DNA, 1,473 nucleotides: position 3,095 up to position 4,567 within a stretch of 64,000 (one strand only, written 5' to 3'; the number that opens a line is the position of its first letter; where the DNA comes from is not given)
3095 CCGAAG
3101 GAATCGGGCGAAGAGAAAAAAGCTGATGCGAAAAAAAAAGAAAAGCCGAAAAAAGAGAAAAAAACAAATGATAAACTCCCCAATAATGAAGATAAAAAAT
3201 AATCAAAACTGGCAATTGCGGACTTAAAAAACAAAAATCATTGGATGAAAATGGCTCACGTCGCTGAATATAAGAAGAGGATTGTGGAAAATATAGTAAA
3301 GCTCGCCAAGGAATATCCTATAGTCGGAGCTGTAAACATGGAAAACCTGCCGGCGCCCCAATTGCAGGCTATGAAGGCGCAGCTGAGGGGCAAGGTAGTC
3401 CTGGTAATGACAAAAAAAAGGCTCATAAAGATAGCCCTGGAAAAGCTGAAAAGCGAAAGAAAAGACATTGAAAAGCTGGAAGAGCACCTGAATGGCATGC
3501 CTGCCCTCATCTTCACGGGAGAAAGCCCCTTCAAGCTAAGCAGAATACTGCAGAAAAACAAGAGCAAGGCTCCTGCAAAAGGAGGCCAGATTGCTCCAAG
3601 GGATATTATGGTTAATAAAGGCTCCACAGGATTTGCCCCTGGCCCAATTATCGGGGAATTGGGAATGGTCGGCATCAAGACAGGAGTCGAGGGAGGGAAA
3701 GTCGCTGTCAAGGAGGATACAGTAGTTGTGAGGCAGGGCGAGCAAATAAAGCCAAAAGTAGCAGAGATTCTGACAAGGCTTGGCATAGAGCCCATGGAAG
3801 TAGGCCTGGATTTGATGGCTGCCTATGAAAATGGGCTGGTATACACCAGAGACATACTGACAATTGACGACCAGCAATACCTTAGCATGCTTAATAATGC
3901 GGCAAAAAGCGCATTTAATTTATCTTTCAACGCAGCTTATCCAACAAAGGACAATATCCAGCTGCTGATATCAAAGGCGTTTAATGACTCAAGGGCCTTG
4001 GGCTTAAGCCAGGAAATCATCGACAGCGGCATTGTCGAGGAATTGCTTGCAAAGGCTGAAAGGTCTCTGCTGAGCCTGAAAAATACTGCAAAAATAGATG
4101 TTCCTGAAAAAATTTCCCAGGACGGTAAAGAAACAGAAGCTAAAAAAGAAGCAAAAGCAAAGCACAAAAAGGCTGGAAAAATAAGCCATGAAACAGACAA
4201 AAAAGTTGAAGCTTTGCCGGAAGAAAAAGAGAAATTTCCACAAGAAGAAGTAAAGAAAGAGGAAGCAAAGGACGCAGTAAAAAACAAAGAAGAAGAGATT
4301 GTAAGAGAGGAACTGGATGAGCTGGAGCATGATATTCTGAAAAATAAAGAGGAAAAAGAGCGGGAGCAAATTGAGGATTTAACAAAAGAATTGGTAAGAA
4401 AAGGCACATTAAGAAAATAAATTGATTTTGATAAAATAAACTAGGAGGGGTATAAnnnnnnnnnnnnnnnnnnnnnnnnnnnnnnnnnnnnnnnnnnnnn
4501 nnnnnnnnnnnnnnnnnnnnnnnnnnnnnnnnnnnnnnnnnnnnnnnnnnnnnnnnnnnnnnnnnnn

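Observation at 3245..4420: Stalk protein P0 lacks the conserved C-terminal factor-binding peptide and carries a ~100-aa K/E-rich tail; the uL11 gene is missing from the L1-P0-P1 cluster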

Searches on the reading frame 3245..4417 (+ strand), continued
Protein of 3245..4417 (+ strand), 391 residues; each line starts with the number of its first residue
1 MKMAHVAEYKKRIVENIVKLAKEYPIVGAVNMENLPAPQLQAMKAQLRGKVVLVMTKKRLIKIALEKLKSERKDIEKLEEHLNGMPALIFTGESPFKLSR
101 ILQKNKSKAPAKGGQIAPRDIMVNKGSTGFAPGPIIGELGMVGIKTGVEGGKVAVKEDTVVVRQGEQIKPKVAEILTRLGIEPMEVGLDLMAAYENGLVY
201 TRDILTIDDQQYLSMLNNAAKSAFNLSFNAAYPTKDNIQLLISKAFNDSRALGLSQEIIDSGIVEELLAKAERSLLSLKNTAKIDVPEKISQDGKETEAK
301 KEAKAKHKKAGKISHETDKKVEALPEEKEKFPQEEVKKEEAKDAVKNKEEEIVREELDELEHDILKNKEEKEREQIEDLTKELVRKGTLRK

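Call 54: find_homologous_proteins(query=L075:3354-4349:+)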
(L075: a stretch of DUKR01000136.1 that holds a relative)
Query L075:3354-4349:+ (332 aa): 2472 proteins with E <= 0.001 among 8000 candidates; the best 120 are listed.
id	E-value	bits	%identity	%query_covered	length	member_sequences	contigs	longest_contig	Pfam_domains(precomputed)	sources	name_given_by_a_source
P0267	4.6e-192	655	100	93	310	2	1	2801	PF00466.26,PF17777.7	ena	-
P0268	3.5e-114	400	63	90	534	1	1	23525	PF00466.26,PF17777.7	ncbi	-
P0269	2.4e-111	390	65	84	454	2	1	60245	PF00466.26,PF17777.7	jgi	-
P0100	7.8e-111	389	65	83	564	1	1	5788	PF00466.26,PF17777.7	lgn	-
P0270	1.5e-110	388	57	96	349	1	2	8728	PF00466.26,PF17777.7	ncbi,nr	ncbi:MAG: 50S ribosomal protein L10 [Nanoarchaeota archaeon]|nr:50S ribosomal protein L10 [Nanoarcha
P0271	4.1e-110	386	62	89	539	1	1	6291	PF00466.26,PF17777.7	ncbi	-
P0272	2.0e-109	384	62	86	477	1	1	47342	PF00466.26,PF17777.7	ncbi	-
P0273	1.3e-108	381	52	99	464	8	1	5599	PF00466.26,PF17777.7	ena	-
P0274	2.4e-108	380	64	84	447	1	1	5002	PF00466.26,PF17777.7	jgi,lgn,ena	-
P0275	1.3e-107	378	62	84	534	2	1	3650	PF00466.26,PF17777.7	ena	-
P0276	1.3e-107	378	53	96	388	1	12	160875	PF00466.26,PF17777.7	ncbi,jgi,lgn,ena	jgi:large subunit ribosomal protein L10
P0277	2.8e-107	377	62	85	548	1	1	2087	PF00466.26,PF17777.7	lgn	-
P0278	3.7e-107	377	59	91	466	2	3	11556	PF00466.26,PF17777.7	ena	-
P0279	6.5e-107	376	61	90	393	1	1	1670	PF00466.26,PF17777.7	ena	-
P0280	1.0e-106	375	62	86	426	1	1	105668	PF00466.26,PF17777.7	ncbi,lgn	-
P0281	2.0e-106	374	59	95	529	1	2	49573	PF00466.26,PF17777.7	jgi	-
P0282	2.9e-106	374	61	90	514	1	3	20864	PF00466.26,PF17777.7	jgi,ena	jgi:large subunit ribosomal protein L10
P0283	6.4e-106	372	62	83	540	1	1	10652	PF00466.26,PF17777.7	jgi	jgi:large subunit ribosomal protein L10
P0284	1.5e-105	371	63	84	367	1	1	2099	PF00466.26,PF17777.7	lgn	-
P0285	1.8e-105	371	63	83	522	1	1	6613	PF00466.26,PF17777.7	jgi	jgi:large subunit ribosomal protein L10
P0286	2.8e-105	370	59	95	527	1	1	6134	PF00466.26,PF17777.7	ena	-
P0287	3.7e-105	370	63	84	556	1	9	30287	PF00466.26,PF17777.7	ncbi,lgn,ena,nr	ncbi:50S ribosomal protein L10 [Candidatus Woesearchaeota archaeon]|nr:50S ribosomal protein L10 [Ca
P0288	7.1e-105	369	61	84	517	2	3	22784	PF00466.26,PF17777.7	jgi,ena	-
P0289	8.2e-105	369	54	98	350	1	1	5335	PF00466.26,PF17777.7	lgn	-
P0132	5.5e-104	366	59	87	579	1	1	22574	PF00466.26,PF17777.7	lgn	-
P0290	1.3e-103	365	62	89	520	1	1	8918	PF00466.26,PF17777.7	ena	-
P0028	2.8e-103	364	60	92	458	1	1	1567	PF00466.26,PF17777.7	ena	-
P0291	3.1e-103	364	58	92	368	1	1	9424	PF00466.26,PF17777.7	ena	-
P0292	3.2e-103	364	64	83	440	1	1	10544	PF00466.26,PF17777.7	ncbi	ncbi:MAG: 50S ribosomal protein L10 [Nanoarchaeota archaeon]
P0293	4.8e-103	363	57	89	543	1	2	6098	PF00466.26,PF17777.7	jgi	-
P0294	5.8e-103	363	57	98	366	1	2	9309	PF00466.26,PF17777.7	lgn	-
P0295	8.3e-103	362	60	85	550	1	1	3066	PF00466.26,PF17777.7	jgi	jgi:large subunit ribosomal protein L10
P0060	8.5e-103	362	59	88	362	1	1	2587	PF00466.26,PF17777.7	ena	-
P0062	1.1e-102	362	57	95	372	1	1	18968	PF00466.26,PF17777.7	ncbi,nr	ncbi:50S ribosomal protein L10 [Candidatus Woesearchaeota archaeon]|nr:50S ribosomal protein L10 [Ca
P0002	1.9e-102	361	60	84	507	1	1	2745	PF00466.26,PF17777.7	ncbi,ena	-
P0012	2.4e-102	361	57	91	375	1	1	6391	PF00466.26,PF17777.7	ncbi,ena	-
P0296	2.5e-102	361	60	84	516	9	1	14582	PF00466.26,PF17777.7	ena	-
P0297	2.5e-102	361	55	96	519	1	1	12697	PF00466.26,PF17777.7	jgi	jgi:large subunit ribosomal protein L10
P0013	3.1e-102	360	57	91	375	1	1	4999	PF00466.26,PF17777.7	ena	-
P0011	3.1e-102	360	60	84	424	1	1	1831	PF00466.26,PF17777.7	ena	-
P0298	3.2e-102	360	61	82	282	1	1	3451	PF00466.26,PF17777.7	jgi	jgi:large subunit ribosomal protein L10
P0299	3.5e-102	360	62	85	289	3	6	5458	PF00466.26,PF17777.7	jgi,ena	-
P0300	4.2e-102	360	62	84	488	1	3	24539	PF00466.26,PF17777.7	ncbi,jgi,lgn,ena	-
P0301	4.2e-102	360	60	84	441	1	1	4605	PF00466.26,PF17777.7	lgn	-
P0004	4.3e-102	360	61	84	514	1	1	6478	PF00466.26,PF17777.7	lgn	-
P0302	5.5e-102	360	59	83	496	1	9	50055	PF00466.26,PF17777.7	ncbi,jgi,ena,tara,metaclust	tara:strand:- start:764 stop:2254 length:1491 start_codon:yes stop_codon:yes gene_type:complete|meta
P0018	5.7e-102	359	59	84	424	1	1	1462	PF00466.26,PF17777.7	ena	-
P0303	5.7e-102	359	61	84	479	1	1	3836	PF00466.26,PF17777.7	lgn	-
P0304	5.8e-102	359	60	83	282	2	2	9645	PF00466.26,PF17777.7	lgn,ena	-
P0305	1.0e-101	359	55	99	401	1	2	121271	PF00466.26,PF17777.7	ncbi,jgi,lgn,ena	-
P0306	1.2e-101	358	58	88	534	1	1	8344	PF00466.26,PF17777.7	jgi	-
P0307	1.3e-101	358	57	90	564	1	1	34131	PF00466.26,PF17777.7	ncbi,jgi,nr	ncbi:50S ribosomal protein L10 [Candidatus Woesearchaeota archaeon]|nr:50S ribosomal protein L10 [Ca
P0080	2.3e-101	358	58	90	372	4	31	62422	PF00466.26,PF17777.7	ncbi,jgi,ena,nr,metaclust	ncbi:50S ribosomal protein L10 [Candidatus Woesearchaeota archaeon]|nr:50S ribosomal protein L10 [Ca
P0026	2.8e-101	357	54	98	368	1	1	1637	PF00466.26,PF17777.7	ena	-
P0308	3.5e-101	357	55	94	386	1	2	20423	PF00466.26,PF17777.7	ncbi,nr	ncbi:50S ribosomal protein L10 [Candidatus Woesearchaeota archaeon]|nr:50S ribosomal protein L10 [Ca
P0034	4.1e-101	357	57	91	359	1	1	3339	PF00466.26,PF17777.7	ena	-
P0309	4.4e-101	357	59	83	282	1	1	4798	PF00466.26,PF17777.7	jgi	jgi:large subunit ribosomal protein L10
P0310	4.6e-101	357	60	83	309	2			PF00466.26,PF17777.7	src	-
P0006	6.9e-101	356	59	84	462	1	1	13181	PF00466.26,PF17777.7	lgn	-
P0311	7.2e-101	356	60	83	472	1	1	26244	PF00466.26,PF17777.7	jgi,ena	-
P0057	8.3e-101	356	59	83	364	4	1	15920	PF00466.26,PF17777.7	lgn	-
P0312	9.1e-101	356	57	87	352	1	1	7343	PF00466.26,PF17777.7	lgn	-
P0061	1.3e-100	355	57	91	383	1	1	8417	PF00466.26,PF17777.7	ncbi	-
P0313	1.3e-100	355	58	90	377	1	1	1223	PF00466.26,PF17777.7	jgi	-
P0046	1.3e-100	355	56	94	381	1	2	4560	PF00466.26,PF17777.7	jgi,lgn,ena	-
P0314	1.4e-100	355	59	83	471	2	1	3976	PF00466.26,PF17777.7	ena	-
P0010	1.4e-100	355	59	83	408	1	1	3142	PF00466.26,PF17777.7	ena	-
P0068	1.6e-100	355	58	89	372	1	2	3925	PF00466.26,PF17777.7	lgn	-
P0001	2.0e-100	354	59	84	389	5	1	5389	PF00466.26,PF17777.7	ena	-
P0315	2.0e-100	354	58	86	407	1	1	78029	PF00466.26,PF17777.7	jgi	jgi:large subunit ribosomal protein L10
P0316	2.2e-100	354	60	84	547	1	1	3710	PF00466.26,PF17777.7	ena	-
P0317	2.2e-100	354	59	92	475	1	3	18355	PF00466.26,PF17777.7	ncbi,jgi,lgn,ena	ncbi:MAG: 50S ribosomal protein L10 [Nanoarchaeota archaeon]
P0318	2.6e-100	354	54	98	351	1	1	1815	PF00466.26,PF17777.7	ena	-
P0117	2.8e-100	354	57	91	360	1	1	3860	PF00466.26,PF17777.7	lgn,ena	-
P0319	3.0e-100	354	58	92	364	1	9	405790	PF00466.26,PF17777.7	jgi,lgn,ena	jgi:large subunit ribosomal protein L10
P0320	4.5e-100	353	59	85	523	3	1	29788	PF00466.26,PF17777.7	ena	-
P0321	4.6e-100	353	58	83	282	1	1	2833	PF00466.26,PF17777.7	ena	-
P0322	4.6e-100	353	60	83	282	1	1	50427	PF00466.26,PF17777.7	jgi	jgi:large subunit ribosomal protein L10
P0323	5.3e-100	353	60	81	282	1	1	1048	PF00466.26,PF17777.7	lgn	-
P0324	5.6e-100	353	61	83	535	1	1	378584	PF00466.26,PF17777.7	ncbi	-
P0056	7.0e-100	353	55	95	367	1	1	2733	PF00466.26,PF17777.7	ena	-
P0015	8.8e-100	352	55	95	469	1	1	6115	PF00466.26,PF17777.7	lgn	-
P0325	8.8e-100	352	59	85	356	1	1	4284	PF00466.26,PF17777.7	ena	-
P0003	9.4e-100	352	53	98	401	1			PF00466.26,PF17777.7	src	-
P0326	1.0e-99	352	58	83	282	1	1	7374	PF00466.26,PF17777.7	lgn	-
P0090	1.2e-99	352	55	94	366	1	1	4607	PF00466.26,PF17777.7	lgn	-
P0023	1.2e-99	352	60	82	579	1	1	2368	PF00466.26,PF17777.7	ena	-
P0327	1.2e-99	352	61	85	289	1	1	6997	PF00466.26,PF17777.7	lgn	-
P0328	1.2e-99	352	60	83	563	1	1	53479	PF00466.26,PF17777.7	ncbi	-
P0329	1.3e-99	352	59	84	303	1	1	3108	PF00466.26,PF17777.7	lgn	-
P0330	1.3e-99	352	61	82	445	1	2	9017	PF00466.26,PF17777.7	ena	-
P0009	1.5e-99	351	53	95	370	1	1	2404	PF00466.26,PF17777.7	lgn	-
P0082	1.9e-99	351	58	87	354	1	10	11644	PF00466.26,PF17777.7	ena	-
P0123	2.0e-99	351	59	83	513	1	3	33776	PF00466.26,PF17777.7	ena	-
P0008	2.0e-99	351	61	83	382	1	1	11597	PF00466.26,PF17777.7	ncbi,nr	ncbi:50S ribosomal protein L10 [Candidatus Woesearchaeota archaeon]|nr:50S ribosomal protein L10 [Ca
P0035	2.2e-99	351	59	84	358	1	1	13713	PF00466.26,PF17777.7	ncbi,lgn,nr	ncbi:MAG: 50S ribosomal protein L10 [Nanoarchaeota archaeon]|nr:50S ribosomal protein L10 [Nanoarcha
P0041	2.4e-99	351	53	95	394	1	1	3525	PF00466.26,PF17777.7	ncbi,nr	ncbi:50S ribosomal protein L10 [Candidatus Woesearchaeota archaeon]|nr:50S ribosomal protein L10 [Ca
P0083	2.4e-99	351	54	95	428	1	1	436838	PF00466.26,PF17777.7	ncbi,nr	ncbi:50S ribosomal protein L10 [Candidatus Woesearchaeota archaeon]|nr:50S ribosomal protein L10 [Ca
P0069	2.5e-99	351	57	88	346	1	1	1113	PF00466.26,PF17777.7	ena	-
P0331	2.8e-99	351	55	92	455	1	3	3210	PF00466.26,PF17777.7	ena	-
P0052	3.1e-99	351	54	93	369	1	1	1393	PF00466.26,PF17777.7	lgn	-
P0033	3.2e-99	350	54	95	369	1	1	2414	PF00466.26,PF17777.7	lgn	-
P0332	3.2e-99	350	58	88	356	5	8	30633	PF00466.26,PF17777.7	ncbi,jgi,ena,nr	ncbi:50S ribosomal protein L10 [Candidatus Woesearchaeota archaeon]|nr:50S ribosomal protein L10 [Ca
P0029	3.6e-99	350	59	84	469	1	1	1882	PF00466.26,PF17777.7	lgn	-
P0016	3.9e-99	350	59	85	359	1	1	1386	PF00466.26,PF17777.7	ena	-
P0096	3.9e-99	350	58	87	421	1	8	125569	PF00466.26,PF17777.7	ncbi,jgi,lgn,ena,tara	tara:strand:+ start:89954 stop:91219 length:1266 start_codon:yes stop_codon:yes gene_type:complete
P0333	3.9e-99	350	59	86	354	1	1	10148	PF00466.26,PF17777.7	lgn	-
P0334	4.0e-99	350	61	84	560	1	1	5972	PF00466.26,PF17777.7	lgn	-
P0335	4.0e-99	350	61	83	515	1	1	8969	PF00466.26,PF17777.7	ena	-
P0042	4.4e-99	350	59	85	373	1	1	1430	PF00466.26,PF17777.7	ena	-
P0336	4.7e-99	350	58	83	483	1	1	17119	PF00466.26,PF17777.7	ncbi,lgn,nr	ncbi:50S ribosomal protein L10 [Candidatus Woesearchaeota archaeon]|nr:50S ribosomal protein L10 [Ca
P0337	5.9e-99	350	58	85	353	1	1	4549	PF00466.26,PF17777.7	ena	-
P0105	6.3e-99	350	59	85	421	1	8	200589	PF00466.26,PF17777.7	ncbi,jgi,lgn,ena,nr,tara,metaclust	ncbi:50S ribosomal protein L10 [Candidatus Woesearchaeota archaeon]|jgi:large subunit ribosomal prot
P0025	6.6e-99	349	55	91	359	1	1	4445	PF00466.26,PF17777.7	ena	-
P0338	6.7e-99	349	56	96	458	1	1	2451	PF00466.26,PF17777.7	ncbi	-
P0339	7.2e-99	349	59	83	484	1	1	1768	PF00466.26,PF17777.7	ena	-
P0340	7.6e-99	349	60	83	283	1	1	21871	PF00466.26,PF17777.7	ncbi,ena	-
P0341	8.1e-99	349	53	99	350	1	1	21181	PF00466.26,PF17777.7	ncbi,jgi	-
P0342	8.3e-99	349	53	99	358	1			PF00466.26,PF17777.7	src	-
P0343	8.4e-99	349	53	100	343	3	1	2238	PF00466.26,PF17777.7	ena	-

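Call 69: predict_structure(alignment_id=A4)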
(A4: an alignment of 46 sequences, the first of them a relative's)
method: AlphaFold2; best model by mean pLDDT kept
length: 268 residues; sequences in the alignment: 46
mean_pLDDT: 68.4   pTM: 0.42
mean pLDDT of the five models: 68.4, 62.3, 61.5, 60.2, 59.3
residues with pLDDT >= 90: 3; 70-90: 145; 50-70: 77; < 50: 43
segments of 3 or more residues with pLDDT < 50: 162-165, 231-268
pLDDT, mean of each block of 10 residues (from residue 1): 83 85 85 90 80 87 82 64 53 60 60 60 74 68 77 68 53 67 76 86 84 83 79 33 32 35 37
secondary structure, 60 per line:
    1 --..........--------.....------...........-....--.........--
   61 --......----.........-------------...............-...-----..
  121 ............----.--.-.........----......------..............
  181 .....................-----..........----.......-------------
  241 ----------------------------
elements in order: E3-12 H21-25 H32-42 E50-58 E63-68 H73-81 H95-109 H119-132 H142-150 H155-160 H167-201 H207-216 H221-227

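Call 70: list_cluster_members(proteins=[P0001])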
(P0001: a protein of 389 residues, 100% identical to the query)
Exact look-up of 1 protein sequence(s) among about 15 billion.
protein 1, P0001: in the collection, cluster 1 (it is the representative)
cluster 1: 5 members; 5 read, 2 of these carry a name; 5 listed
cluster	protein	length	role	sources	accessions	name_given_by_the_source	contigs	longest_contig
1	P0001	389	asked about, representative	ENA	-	-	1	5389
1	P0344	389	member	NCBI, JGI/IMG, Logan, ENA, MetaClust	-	\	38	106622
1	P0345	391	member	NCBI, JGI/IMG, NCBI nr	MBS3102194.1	50S ribosomal protein L10 [Candidatus Woesearchaeota archaeon]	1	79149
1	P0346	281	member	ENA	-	-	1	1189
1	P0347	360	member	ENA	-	-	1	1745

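Call 74: search_protein_families(library=pfam, proteins=[L009:3200-4300:+], max_evalue=0.001)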
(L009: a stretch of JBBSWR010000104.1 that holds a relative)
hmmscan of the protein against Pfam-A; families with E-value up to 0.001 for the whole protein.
L009:3200-4300:+ (366 aa): 3 families
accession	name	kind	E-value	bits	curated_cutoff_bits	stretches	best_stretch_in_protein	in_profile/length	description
PF14528.11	LAGLIDADG_3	-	4.9e-09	36.8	22.5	0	117-170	11-70/82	LAGLIDADG-like domain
PF01022.26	HTH_5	-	1.4e-06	28.5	22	1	305-351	1-47/47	Bacterial regulatory protein, arsR family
PF21476.4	PF0610-like_N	-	0.00018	22.1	33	0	307-336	2-31/50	PF0610-like, N-terminal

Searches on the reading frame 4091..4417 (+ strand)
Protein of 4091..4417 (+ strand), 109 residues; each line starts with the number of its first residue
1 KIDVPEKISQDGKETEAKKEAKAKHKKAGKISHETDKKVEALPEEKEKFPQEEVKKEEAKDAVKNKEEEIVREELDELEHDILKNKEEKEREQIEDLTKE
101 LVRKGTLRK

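Call 16: search_protein_families(library=pfam, proteins=[window:4091-4417:+], max_evalue=10)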
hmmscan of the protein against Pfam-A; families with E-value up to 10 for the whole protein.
seq(109 aa): 4 families
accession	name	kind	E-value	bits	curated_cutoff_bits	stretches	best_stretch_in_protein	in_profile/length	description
PF15815.10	MKRN1_C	-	0.19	12.2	25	1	22-78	8-56/91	E3 ubiquitin-protein ligase makorin, C-terminal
PF24850.1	CC_BshC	-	0.84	9.9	27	2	65-99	76-110/159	Bacillithiol biosynthesis BshC, C-terminal coiled-coil domain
PF00012.26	HSP70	-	7.7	5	20.6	1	16-102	484-568/599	Hsp70 protein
PF08690.15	GET2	-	8.1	6.5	25.5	1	15-93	51-126/309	GET complex subunit GET2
